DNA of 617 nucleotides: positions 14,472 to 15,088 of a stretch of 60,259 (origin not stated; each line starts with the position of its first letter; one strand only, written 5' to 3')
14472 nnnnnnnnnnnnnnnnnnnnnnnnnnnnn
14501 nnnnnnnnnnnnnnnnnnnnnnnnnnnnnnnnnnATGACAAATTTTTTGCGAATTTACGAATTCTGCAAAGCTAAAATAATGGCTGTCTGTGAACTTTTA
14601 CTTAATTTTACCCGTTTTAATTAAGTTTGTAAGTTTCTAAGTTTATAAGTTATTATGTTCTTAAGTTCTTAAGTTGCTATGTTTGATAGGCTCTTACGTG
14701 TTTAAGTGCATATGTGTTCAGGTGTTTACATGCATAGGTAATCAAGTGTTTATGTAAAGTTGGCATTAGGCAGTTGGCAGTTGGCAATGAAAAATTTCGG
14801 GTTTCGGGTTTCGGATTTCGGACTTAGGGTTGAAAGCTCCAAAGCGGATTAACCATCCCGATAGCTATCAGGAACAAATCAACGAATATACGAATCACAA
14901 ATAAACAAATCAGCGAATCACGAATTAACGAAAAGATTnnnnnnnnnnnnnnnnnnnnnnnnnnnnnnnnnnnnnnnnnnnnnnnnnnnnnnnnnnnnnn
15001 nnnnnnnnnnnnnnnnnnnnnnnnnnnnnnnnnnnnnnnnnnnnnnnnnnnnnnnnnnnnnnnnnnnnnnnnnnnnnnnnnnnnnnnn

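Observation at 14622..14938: Mosaic short-repeat element present in two inverted copies, each ending exactly at a start codon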

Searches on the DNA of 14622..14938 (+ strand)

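Call 71: search_dna_similar(query=window:14622-14938:+, collection=phages, mode=distant, max_evalue=0.001, max_rows=10)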
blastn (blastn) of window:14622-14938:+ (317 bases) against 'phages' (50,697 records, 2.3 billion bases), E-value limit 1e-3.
No match.

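Call 72: search_dna_similar(query=window:14622-14938:+, collection=plasmids, mode=distant, max_evalue=0.001, max_rows=10)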
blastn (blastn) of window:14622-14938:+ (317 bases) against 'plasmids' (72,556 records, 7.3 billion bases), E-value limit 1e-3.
Records with a match: 4; places in all: 35; records where one place covers at least 80% of the query: 0.
Best place of each record, by identity: 80-90% 4.
By first word of the organism name: Piscirickettsia 4.
By predicted mobility (MOB-suite, as given by PLSDB): non-mobilizable 4.
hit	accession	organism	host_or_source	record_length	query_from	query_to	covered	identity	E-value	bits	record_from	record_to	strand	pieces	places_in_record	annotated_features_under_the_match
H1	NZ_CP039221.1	Piscirickettsia salmonis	Salmo salar,cell culture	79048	1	63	20%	82.5%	8e-8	65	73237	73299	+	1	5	none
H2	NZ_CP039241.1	Piscirickettsia salmonis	Salmo salar,cell culture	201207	1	63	20%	82.5%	8e-8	65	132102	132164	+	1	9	none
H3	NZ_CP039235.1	Piscirickettsia salmonis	Salmo salar,cell culture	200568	1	63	20%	82.5%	8e-8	65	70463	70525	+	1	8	none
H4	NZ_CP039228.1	Piscirickettsia salmonis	Salmo salar,cell culture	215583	1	63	20%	82.5%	8e-8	65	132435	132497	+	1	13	none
